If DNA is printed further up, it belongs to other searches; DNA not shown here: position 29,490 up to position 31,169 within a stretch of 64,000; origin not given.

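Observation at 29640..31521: Candidate novel two-gene defence module: AAA_21/ABC-type ATPase tightly coupled to a PIN-domain nuclease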

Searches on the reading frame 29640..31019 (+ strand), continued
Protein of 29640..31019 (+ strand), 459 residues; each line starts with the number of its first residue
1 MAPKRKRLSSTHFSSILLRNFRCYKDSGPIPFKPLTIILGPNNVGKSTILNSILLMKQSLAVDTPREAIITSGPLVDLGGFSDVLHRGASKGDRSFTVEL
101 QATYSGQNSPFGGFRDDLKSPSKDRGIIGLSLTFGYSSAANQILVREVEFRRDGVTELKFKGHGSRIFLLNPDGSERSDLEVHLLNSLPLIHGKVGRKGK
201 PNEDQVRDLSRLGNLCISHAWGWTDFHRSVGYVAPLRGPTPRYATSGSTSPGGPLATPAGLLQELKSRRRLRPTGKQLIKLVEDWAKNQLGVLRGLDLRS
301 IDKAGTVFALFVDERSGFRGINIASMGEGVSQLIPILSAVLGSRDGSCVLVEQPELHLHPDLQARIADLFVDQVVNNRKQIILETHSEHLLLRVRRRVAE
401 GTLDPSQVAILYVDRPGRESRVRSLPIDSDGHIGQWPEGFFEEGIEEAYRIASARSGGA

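Call 89: get_annotated_region(hit=H1, flank=4000)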
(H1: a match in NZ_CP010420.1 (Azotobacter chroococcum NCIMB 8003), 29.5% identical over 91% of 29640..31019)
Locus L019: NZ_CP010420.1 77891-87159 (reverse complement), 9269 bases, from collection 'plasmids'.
description: Azotobacter chroococcum NCIMB 8003 plasmid pAcX50e, complete sequence
organism: Azotobacter chroococcum NCIMB 8003 (NCBI taxid 1328314)
taxonomy: Bacteria; Pseudomonadota; Gammaproteobacteria; Pseudomonadales; Pseudomonadaceae; Azotobacter; Azotobacter chroococcum; Azotobacter chroococcum NCIMB 8003
host: -; source: cell culture,soil; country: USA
typing (MOB-suite, as given by PLSDB): mobilizable; replicon rep_cluster_1301; relaxase MOBH
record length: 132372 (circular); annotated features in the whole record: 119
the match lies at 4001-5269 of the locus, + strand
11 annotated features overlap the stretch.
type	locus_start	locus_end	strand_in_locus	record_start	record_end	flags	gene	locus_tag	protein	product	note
CDS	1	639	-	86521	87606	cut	-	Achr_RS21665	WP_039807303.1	IS5 family transposase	-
CDS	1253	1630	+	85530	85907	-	-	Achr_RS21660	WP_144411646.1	hypothetical protein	-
CDS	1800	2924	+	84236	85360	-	-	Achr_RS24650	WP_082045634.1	DUF3800 domain-containing protein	-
CDS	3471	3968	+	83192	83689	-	-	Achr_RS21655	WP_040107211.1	DEAD/DEAH box helicase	-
CDS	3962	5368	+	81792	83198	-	-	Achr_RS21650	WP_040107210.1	DUF3696 domain-containing protein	-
CDS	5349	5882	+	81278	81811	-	-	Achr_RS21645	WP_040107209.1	hypothetical protein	-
CDS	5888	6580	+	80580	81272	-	-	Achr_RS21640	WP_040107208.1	RNA ligase family protein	-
CDS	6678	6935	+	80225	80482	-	-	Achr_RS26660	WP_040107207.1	hypothetical protein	-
CDS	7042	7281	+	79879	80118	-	-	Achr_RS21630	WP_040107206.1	hypothetical protein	-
CDS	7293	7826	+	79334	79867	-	-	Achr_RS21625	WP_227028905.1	hypothetical protein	-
CDS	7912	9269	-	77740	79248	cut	-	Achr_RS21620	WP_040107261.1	3'-5' exonuclease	-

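Call 90: search_protein_families(library=padloc, proteins=[L017:5358-5891:+, L019:5349-5882:+, L018:4777-5835:+, L017:3968-5377:+, L018:3374-4783:+, L017:5895-6596:+], max_evalue=0.01)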
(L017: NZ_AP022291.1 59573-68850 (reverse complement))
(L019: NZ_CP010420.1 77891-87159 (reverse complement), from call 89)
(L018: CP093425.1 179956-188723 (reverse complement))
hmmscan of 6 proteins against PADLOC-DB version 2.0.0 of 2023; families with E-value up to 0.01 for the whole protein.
L017:5358-5891:+ (177 aa): 1 family
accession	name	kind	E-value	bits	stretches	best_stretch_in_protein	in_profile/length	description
PDLC04147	HEC-03A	-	2.1e-24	84.4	1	2-160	1-156/159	-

L019:5349-5882:+ (177 aa): 1 family
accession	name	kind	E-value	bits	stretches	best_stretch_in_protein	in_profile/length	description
PDLC04147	HEC-03A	-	9.2e-28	95.3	1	3-162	2-157/159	-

L018:4777-5835:+ (352 aa): 1 family
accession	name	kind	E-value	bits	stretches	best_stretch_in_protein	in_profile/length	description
PDLC04708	PDC-M55B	-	2.5e-26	91.3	1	130-341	90-296/315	-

L017:3968-5377:+ (469 aa): 89 families (the best 25 are shown)
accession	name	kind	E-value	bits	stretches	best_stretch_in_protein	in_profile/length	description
PDLC04148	HEC-03B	-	7e-134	445.3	1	1-458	1-455/458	-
PDLC03878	NsnB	-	4.5e-59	198.9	1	1-440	1-335/345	-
PDLC04707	PDC-M55A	-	2.5e-57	192.8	1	2-457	3-417/421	-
PDLC02979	AriA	-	1.7e-25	88.6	2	278-387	269-373/373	-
PDLC02980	AriA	-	1.4e-15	56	1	24-388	1-304/304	-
PDLC04177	HEC-01A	-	3.7e-12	44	2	335-422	296-366/393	-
PDLC00077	GajA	-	7.9e-12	42.5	2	338-388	336-381/616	AAA ATPase domain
PDLC00071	GajA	-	1.8e-11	41.6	1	339-387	277-322/588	AAA ATPase domain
PDLC04178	HEC-01A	-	1.9e-11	41.7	2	322-389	274-333/399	-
PDLC02335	AbiLi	-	4.3e-11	40.4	1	1-421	49-262/326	AbiLi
PDLC04184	HEC-01A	-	5.8e-11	40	2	1-38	1-37/464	-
PDLC02981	AriAB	-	5.9e-11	39.8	2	335-388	330-378/694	-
PDLC04179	HEC-01A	-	6.3e-11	40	2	1-38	1-37/459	-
PDLC00063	GajA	-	8.6e-11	39.1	1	338-390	347-403/679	AAA ATPase domain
PDLC04182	HEC-01A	-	2.7e-10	37.8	2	335-391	305-355/406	-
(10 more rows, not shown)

L018:3374-4783:+ (469 aa): 75 families (the best 25 are shown)
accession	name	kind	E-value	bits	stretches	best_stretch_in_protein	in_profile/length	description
PDLC04707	PDC-M55A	-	8e-80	266.9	1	2-461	4-416/421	-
PDLC03878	NsnB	-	3.1e-57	192.9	1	2-454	3-342/345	-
PDLC04148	HEC-03B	-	4.8e-52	175.5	1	5-457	6-447/458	-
PDLC02979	AriA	-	8.9e-21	73.1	2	264-392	268-373/373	-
PDLC02980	AriA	-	4.3e-12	44.6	2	315-391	239-302/304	-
PDLC02358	Old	-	4e-11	40.4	2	298-395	242-332/578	Old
PDLC00063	GajA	-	1e-09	35.6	1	315-394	316-402/679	AAA ATPase domain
PDLC04177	HEC-01A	-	1.9e-09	35.1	2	6-47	10-52/393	-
PDLC04710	PDC-M56A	-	2.2e-09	34.8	1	316-392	214-285/382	-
PDLC04033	PD-T4-4_A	-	7.1e-09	33.4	0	345-402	327-380/460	-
PDLC04176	HEC-01A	-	2.3e-08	31.8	1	344-394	277-323/371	-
PDLC04389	PDC-M07A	-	3.4e-08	30.9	1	2-39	7-43/443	-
PDLC04178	HEC-01A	-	4.1e-08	30.7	1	3-38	11-45/399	-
PDLC04175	HEC-01A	-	6.9e-08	29.9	1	9-48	11-52/363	-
PDLC04032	PD-T4-4_A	-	8.2e-08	29.6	1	345-430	348-425/474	-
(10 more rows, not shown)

L017:5895-6596:+ (233 aa): 0 families

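Call 94: search_protein_families(library=pfam, proteins=[L017:5895-6596:+, L019:5888-6580:+, L007:17-352:+], max_evalue=0.01)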
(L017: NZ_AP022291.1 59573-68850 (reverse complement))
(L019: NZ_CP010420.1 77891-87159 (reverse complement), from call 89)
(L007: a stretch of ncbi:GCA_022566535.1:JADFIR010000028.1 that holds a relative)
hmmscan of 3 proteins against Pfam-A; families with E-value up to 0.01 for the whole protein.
L017:5895-6596:+ (233 aa): 1 family
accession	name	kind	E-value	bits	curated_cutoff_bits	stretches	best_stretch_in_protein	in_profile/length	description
PF09414.15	RNA_ligase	-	2.2e-33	116.3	27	1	40-203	2-171/171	RNA ligase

L019:5888-6580:+ (230 aa): 1 family
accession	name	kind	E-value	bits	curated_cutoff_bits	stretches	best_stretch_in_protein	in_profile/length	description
PF09414.15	RNA_ligase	-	9.1e-31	107.7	27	1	39-201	2-170/171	RNA ligase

L007:17-352:+ (111 aa): 0 families

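Call 98: list_cluster_members(proteins=[window:31604-31789:+, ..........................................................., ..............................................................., window:29640-31019:+])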
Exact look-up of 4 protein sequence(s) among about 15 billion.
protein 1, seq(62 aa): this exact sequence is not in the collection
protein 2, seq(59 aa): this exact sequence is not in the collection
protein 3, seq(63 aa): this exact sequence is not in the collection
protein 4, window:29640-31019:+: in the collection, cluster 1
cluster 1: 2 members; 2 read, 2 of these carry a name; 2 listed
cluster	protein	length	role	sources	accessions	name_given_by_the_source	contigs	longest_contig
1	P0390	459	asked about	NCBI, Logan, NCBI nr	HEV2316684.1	MAG TPA: DUF3696 domain-containing protein [Thermoplasmata archaeon] | DUF3696 domain-containing protein [Thermoplasmata archaeon]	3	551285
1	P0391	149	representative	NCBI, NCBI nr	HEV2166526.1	MAG TPA: DUF3696 domain-containing protein, partial [Thermoplasmata archaeon] | DUF3696 domain-containing protein [Thermoplasmata archaeon]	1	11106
